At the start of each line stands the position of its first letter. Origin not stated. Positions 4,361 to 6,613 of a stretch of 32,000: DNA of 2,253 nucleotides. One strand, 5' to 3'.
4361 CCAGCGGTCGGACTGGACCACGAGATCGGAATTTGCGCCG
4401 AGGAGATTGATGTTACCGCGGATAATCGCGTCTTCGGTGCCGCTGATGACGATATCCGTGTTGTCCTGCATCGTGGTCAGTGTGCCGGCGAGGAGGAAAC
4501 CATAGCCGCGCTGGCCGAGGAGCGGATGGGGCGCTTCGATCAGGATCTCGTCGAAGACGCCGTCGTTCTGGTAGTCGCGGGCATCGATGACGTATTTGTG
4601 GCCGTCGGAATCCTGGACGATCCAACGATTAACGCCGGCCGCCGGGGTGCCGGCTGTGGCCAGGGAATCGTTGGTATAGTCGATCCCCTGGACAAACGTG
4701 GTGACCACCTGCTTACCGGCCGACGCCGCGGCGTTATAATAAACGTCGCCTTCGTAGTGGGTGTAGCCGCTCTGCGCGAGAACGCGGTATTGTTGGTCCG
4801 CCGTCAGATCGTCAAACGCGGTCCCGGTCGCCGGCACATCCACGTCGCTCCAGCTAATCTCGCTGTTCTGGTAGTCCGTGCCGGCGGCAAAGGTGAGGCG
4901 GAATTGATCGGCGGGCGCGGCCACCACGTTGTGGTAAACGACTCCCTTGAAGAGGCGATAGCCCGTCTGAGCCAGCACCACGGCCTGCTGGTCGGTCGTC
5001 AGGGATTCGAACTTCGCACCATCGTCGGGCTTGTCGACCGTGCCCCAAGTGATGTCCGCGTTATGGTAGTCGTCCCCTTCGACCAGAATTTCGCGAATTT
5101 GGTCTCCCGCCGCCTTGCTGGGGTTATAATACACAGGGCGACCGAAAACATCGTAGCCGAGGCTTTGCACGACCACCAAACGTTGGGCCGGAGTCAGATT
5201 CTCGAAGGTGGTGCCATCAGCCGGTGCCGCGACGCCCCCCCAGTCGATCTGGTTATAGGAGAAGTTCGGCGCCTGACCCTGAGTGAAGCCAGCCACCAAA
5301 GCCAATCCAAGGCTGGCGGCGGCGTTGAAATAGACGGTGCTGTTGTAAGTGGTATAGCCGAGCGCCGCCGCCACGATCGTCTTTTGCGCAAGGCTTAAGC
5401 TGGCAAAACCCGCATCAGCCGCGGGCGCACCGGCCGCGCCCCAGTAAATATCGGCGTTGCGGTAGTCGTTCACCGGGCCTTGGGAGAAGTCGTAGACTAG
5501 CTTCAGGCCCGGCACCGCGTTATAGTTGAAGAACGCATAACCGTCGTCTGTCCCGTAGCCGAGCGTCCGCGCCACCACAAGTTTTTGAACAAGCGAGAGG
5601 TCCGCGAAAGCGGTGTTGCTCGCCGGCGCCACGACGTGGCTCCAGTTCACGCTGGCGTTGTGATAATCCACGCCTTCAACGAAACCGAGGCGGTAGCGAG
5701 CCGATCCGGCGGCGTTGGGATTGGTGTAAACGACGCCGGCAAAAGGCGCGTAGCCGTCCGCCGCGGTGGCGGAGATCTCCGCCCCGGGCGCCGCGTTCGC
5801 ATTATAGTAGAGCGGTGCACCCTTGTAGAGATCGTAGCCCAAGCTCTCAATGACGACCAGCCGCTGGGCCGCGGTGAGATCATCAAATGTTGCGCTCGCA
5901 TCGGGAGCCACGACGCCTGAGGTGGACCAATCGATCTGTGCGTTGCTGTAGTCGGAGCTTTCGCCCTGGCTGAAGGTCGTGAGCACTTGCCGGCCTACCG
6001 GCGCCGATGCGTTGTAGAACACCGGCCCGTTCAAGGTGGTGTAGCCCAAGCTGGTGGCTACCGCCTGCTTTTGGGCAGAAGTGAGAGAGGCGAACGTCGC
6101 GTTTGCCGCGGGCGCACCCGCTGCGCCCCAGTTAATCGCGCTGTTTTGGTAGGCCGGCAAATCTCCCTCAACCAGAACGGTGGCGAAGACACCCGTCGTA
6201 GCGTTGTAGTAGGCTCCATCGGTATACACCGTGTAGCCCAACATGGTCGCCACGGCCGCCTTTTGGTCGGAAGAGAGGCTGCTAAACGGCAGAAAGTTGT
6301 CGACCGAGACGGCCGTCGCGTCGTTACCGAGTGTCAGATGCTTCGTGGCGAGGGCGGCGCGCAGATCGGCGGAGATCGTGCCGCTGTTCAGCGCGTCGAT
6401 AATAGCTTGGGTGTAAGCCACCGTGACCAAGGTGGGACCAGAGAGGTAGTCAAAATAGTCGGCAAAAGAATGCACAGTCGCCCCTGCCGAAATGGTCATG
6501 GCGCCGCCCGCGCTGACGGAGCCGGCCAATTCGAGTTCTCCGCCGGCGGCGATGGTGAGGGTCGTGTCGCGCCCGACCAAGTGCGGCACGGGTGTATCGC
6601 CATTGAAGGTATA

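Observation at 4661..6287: Eight tandem copies of an unrecognised ~65-aa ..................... repeat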

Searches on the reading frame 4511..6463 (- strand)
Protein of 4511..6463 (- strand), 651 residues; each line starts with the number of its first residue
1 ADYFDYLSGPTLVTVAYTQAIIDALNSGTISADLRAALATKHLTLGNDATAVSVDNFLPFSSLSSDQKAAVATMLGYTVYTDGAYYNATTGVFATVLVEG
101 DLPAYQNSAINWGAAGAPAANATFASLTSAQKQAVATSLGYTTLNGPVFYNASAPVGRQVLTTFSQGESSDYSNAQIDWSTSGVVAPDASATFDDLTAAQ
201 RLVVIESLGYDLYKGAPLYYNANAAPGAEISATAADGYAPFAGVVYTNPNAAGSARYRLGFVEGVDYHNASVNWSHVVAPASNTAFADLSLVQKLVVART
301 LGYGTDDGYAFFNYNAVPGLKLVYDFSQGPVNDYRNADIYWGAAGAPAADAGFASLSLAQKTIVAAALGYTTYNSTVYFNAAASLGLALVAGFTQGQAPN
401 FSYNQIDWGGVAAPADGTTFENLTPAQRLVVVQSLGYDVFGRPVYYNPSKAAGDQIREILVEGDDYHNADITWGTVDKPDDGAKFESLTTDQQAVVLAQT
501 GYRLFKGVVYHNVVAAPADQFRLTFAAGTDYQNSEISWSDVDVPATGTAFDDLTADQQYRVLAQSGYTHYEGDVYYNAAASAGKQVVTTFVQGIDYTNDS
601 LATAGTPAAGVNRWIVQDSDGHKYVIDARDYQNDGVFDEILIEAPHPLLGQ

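Call 9: search_protein_families(library=pfam, proteins=[window:4511-6463:-], max_evalue=1)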
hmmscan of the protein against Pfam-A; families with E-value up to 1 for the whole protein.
window:4511-6463:- (651 aa): 1 family
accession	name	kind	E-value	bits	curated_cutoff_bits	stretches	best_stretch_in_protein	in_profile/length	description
PF19976.4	GAAD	-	0.025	15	23.6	0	193-209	9-25/62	GTPase-associated adaptor domain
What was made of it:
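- On Any catalogued repeat or domain family (Pfam-A, NCBIfam, PHROGs): Array against Pfam: only GAAD at 15 bits, below its cut-off of 23.6 (call 9).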

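Call 10: search_protein_families(library=ncbifam, proteins=[window:4511-6463:-], max_evalue=1)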
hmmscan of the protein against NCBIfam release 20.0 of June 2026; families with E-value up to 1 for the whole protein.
window:4511-6463:- (651 aa): 0 families

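Call 13: find_homologous_proteins(query=window:4625-6286:-, max_evalue=0.001)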
Query window:4625-6286:- (554 aa): 3 proteins with E <= 0.001 among 8000 candidates.
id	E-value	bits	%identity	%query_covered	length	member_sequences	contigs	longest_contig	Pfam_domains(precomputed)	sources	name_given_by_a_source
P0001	1.8e-67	247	40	75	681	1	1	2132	PF25934.1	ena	-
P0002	8.1e-50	188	46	29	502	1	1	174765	-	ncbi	-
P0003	5.4e-13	67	40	21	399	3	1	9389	-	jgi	jgi:hypothetical protein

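Call 16: search_protein_families(library=pfam, proteins=[P0001, P0002, P0003], max_evalue=0.1)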
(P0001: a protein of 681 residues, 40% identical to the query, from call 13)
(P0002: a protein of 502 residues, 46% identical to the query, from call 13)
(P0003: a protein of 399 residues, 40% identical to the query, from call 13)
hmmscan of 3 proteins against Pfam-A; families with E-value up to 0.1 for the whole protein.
P0001 (681 aa): 1 family
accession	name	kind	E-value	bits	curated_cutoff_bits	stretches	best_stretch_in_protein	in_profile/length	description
PF11962.13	Peptidase_G2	-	0.0077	16.1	25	1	252-305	32-80/228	Peptidase_G2, IMC autoproteolytic cleavage domain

P0002 (502 aa): 0 families

P0003 (399 aa): 1 family
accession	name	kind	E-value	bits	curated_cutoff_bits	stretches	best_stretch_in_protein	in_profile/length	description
PF05594.20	Fil_haemagg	-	0.014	16.5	21.5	1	23-82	11-72/72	Haemagglutinin repeat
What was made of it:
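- Closest known: Tyr/Pro-rich. Different: No TPS domain, FHA profile (only one weak Fil_haemagg hit in a homologue, call 16) or toxin tip was found in the region the window covers.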

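Call 20: find_encoding_contigs(protein=P0002, flank=10000, max_places=3)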
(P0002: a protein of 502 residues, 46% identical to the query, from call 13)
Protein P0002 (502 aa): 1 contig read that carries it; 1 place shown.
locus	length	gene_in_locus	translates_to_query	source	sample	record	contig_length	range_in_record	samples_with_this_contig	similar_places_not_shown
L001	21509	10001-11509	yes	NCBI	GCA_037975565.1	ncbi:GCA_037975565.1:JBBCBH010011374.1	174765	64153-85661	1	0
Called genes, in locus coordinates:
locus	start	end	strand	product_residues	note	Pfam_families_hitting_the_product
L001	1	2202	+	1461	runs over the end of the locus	PF07055:Eno-Rase_FAD_bd (faint)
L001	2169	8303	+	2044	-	-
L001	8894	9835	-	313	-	-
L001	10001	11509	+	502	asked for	-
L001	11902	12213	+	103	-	-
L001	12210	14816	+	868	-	-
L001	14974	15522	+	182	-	-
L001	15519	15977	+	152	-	-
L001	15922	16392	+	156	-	-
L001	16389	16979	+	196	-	-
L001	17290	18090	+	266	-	-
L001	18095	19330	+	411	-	-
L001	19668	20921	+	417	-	-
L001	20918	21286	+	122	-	-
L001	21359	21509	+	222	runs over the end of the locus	-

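Call 30: search_protein_families(library=pfam, proteins=[P0001], max_evalue=10)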
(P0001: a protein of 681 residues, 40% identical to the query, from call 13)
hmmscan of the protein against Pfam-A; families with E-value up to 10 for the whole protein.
P0001 (681 aa): 3 families
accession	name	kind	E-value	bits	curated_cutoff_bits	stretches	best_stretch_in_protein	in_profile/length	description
PF11962.13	Peptidase_G2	-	0.0077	16.1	25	1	252-305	32-80/228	Peptidase_G2, IMC autoproteolytic cleavage domain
PF11448.13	DUF3005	-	0.16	12.5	25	1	415-460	47-90/109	Protein of unknown function (DUF3005)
PF19820.4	DUF6303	-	0.29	11.4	25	1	553-576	39-62/93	Family of unknown function (DUF6303)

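Call 32: find_related_loci(query=window:4625-6286:-, collection=genome_contigs, flank=10000)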
Query window:4625-6286:- (554 aa) in genome_contigs; peptide patterns used: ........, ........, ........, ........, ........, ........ (x = any residue, [..] = any of these).
20 stretches matched a pattern; 2 encode a relative of the query (tblastn E <= 1e-3); 2 distinct loci.
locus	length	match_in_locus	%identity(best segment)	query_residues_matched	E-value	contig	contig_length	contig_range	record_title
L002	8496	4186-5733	39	1-542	8e-91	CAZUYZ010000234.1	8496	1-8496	MAG TPA_asm: uncultured Puniceicoccaceae bacterium isolate binchicken_co372_161 genome assembly, contig: k141_4508636, w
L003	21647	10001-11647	33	1-543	7e-79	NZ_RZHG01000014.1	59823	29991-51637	Vreelandella andesensis strain DSM 19434 14, whole genome shotgun sequence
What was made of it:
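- Tried and rejected: The single-protein scan found 2 loci (call 32). The closest array found in the genome scan is in a Puniceicoccaceae MAG, at 39 % identity (call 32).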

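Call 68: find_encoding_contigs(protein=P0001, flank=3000, max_places=2)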
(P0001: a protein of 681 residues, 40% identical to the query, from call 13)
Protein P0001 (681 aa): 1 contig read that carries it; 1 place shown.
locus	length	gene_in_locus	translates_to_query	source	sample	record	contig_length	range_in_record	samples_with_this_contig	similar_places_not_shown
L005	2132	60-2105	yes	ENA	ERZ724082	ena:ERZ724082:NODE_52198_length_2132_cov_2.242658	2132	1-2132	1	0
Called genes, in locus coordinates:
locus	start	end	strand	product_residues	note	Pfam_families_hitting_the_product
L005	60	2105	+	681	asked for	PF25934:DUF7979 (faint)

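Call 69: find_encoding_contigs(protein=P0003, flank=10000, max_places=2)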
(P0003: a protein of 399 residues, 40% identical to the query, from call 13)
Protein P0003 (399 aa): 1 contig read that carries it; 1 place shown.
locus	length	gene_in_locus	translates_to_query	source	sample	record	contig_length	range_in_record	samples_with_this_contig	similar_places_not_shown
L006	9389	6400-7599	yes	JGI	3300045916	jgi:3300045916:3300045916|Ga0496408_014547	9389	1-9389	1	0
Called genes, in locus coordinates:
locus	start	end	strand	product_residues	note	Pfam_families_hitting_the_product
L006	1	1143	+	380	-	?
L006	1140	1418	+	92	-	-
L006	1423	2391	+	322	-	-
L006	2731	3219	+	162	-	-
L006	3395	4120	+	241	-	-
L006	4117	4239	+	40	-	-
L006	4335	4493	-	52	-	-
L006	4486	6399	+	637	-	PF00353:HemolysinCabind (faint)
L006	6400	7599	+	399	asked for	-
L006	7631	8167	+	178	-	-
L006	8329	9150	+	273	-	-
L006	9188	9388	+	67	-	?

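Call 71: search_protein_families(library=phrogs, proteins=[window:4625-6286:-], max_evalue=0.1)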
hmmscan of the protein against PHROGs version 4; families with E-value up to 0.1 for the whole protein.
window:4625-6286:- (554 aa): 6 families
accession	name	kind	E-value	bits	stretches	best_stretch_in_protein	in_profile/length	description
phrog_11980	-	unknown function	0.00013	23.6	0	48-82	55-89/110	-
phrog_20688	-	unknown function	0.00022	21.8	1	195-230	80-115/253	-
phrog_12208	-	unknown function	0.014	16.4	0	130-150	52-72/102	-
phrog_35544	-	unknown function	0.016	16.2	0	489-508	9-28/64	-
phrog_12178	-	unknown function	0.019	15.6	0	289-308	30-49/111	-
phrog_1661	-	unknown function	0.022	16.1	1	458-522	57-118/124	-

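Call 72: search_solved_structures(query=window:4625-6286:-, max_evalue=1)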
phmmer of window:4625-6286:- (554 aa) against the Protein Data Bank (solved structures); distinct sequences matched with E-value up to 1: 0.
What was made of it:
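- On Any solved structure (PDB): phmmer of the array: no hits (call 72).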

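Call 85: find_related_loci(query=window:4625-6286:-, collection=viral_contigs, flank=5000)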
Query window:4625-6286:- (554 aa) in viral_contigs; peptide patterns used: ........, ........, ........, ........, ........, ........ (x = any residue, [..] = any of these).
3 stretches matched a pattern, but none encodes a relative of the query by tblastn (E <= 1e-3).
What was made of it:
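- Tried and rejected: Viral contigs: no relative (call 85).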

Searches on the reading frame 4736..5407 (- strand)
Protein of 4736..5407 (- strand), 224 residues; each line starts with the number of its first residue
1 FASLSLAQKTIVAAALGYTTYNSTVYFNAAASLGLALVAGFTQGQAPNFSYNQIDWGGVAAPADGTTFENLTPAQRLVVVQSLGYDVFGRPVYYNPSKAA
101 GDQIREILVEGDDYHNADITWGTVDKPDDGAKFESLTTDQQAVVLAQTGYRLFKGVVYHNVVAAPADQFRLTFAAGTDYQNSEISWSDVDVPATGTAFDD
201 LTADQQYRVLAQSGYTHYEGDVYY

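Call 42: search_protein_families(library=pfam, alignment_id=A4, max_evalue=1)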
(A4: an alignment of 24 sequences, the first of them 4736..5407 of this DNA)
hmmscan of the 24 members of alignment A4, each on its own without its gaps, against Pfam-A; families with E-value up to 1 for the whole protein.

A. member 1, window:4736-5407:- (224 aa): 4 families
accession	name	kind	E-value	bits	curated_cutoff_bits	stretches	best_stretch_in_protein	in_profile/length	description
PF13618.11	Gluconate_2-dh3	-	0.021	15.6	23.4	0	194-213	63-82/135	Gluconate 2-dehydrogenase subunit 3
PF24422.1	DUF7552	-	0.11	13.2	27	0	103-151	8-55/76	Domain of unknown function (DUF7552)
PF18507.7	WW_1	-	0.12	12.6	25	0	89-96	10-17/27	WW domain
PF24224.1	DUF7440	-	0.23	12.1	25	1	56-123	22-73/110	Family of unknown function (DUF7440)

B. families by the number of members that match (of 24 scanned): 27 families (the first 25 are shown)
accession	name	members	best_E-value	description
PF13618.11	Gluconate_2-dh3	9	2e-06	Gluconate 2-dehydrogenase subunit 3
PF24422.1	DUF7552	7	0.0003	Domain of unknown function (DUF7552)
PF19976.4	GAAD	6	0.0041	GTPase-associated adaptor domain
PF19820.4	DUF6303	6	0.0089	Family of unknown function (DUF6303)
PF14529.12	Exo_endo_phos_2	3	0.001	Endonuclease-reverse transcriptase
PF24040.1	DUF7349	3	0.0081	Domain of unknown function (DUF7349)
PF20461.3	DUF6714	2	0.0033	Family of unknown function (DUF6714)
PF24171.1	Fn3-III_PB4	2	0.0087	Straight fiber protein PB4 third Fn3-like domain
PF08310.17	LGFP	2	0.047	LGFP repeat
PF13376.11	OmdA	2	0.084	Bacteriocin-protection, YdeI or OmpD-Associated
PF01468.23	GA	1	0.00056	GA module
PF19538.4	DUF6062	1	0.015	Family of unknown function (DUF6062)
PF23010.2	RA_3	1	0.033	PHLPP protein RA domain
PF03448.22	MgtE_N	1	0.036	MgtE intracellular N domain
PF21162.3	ETFQO_UQ-bd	1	0.039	ETF-QO, ubiquinone-binding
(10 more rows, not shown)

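Call 46: predict_structure(alignment_id=A4)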
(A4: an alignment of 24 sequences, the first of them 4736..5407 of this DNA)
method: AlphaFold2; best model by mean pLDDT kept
length: 224 residues; sequences in the alignment: 24
mean_pLDDT: 85.7   pTM: 0.60
mean pLDDT of the five models: 85.7, 83.3, 82.2, 81.3, 78.8
residues with pLDDT >= 90: 96; 70-90: 114; 50-70: 9; < 50: 5
segments of 3 or more residues with pLDDT < 50: 220-224
pLDDT, mean of each block of 10 residues (from residue 1): 78 80 78 81 78 91 91 87 80 87 87 96 95 92 96 82 80 93 93 94 91 77 31
secondary structure, 60 per line:
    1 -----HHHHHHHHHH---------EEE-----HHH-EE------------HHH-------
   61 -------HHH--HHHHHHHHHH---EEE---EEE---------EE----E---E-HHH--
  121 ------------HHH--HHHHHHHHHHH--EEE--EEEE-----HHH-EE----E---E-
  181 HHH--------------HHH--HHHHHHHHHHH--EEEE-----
elements in order: H6-15 E25-27 H73-82 E86-88 E92-94 H138-148 E151-153 E156-159 H203-213 E216-219
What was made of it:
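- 5207..5407 (-): Repeat unit 5 (aa 5552-5618). It is part of the 3.4-unit AlphaFold2 model (call 46).
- In the 3.4-unit model the blocks that contain the linkers have pLDDT 91-96, with mean pLDDT 85.7 and pTM 0.60 (call 46).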

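Call 49: fold_search(model_id=the predicted structure, library=pdb)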
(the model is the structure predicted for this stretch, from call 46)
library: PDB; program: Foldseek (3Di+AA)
matches with E <= 10: 8; with E <= 0.001: 0
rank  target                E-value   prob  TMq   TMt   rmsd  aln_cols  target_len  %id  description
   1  8a3d_H                7.0e+00  0.01  0.10  0.10  22.8       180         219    7  Human mature large subunit of the ribosome with eIF6 and homoharringtonine bound (released 2023-03-08)
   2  9c3h_LK               7.4e+00  0.01  0.06  0.06  22.0       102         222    8  Structure of the CNOT3-bound human 80S ribosome with tRNA-ARG in the P-site. (released 2024-12-04)
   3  8q87_BE               7.4e+00  0.01  0.06  0.06  21.7       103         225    7  Structure of the G. gallus 80S rotated ribosome in complex with eEF2 and SERBP1 (released 2024-08-28)
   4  8dtz_A                7.4e+00  0.00  0.10  0.02  17.9       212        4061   16  Recombinant mouse RyR2 triple phosphonull mutant S2807A/S2813A/S2030A in complex with FKBP12.6 and nanodisc under clos (released 2024-01-31)
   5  4q7h_D                7.9e+00  0.01  0.14  0.09  18.6       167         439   12  Crystal structure of SAMHD1 catalytic core with GTP (released 2015-05-27)
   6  7ow7_H                7.9e+00  0.01  0.07  0.07  22.2       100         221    7  EIF6-bound large subunit of the human ribosome (released 2022-10-05)
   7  7e05_A                8.4e+00  0.01  0.09  0.08  10.9        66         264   14  Trans-3/4-proline-hydroxylase H11 apo structure (released 2022-02-02)
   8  2quf_A                8.4e+00  0.01  0.11  0.11  12.5        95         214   17  Crystal Structure of Transcription Factor AXXA-PF0095 from Pyrococcus furiosus (released 2008-08-05)
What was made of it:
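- On Any solved structure (PDB): Foldseek with the 3.4-unit model: best E = 7 (call 49).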

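Call 59: fold_search(model_id=the predicted structure, library=viral)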
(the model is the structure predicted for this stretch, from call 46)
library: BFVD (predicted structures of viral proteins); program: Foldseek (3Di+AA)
matches with E <= 10: 10; with E <= 0.001: 0
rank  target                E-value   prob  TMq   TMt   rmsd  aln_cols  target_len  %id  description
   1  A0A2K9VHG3            2.7e+00  0.01  0.09  0.08  18.1       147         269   12  ATP-grasp domain-containing protein [Pseudomonas phage Bjorn]
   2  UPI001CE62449         5.1e+00  0.01  0.10  0.09  19.0       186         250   12  (no name look-up for this kind of identifier)
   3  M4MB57                5.1e+00  0.01  0.09  0.03  18.1       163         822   13  (no name in the UniProt tables at hand)
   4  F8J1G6                7.4e+00  0.02  0.13  0.15  10.2        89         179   17  (no name in the UniProt tables at hand)
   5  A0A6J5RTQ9            7.8e+00  0.01  0.08  0.12  14.9        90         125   10  Uncharacterized protein [uncultured Caudovirales phage]
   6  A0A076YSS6            8.3e+00  0.01  0.12  0.14  14.0        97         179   14  Uncharacterized protein [Staphylococcus phage P108]
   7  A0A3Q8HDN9            8.3e+00  0.01  0.10  0.11  13.0        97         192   18  (no name in the UniProt tables at hand)
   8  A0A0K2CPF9            9.3e+00  0.00  0.08  0.08   9.0        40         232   28  ART-PolyVal-like domain-containing protein [Brevibacillus phage SecTim467]
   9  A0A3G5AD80            9.9e+00  0.02  0.09  0.08  16.2        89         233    7  Sulfotransferase domain-containing protein [Hyperionvirus sp.]
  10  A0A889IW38            9.9e+00  0.01  0.09  0.05   8.9        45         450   27  Uncharacterized protein [Otarine gammaherpesvirus 4]
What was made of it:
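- On Any solved structure (PDB): BFVD viral models: best E = 2.7 (call 59).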
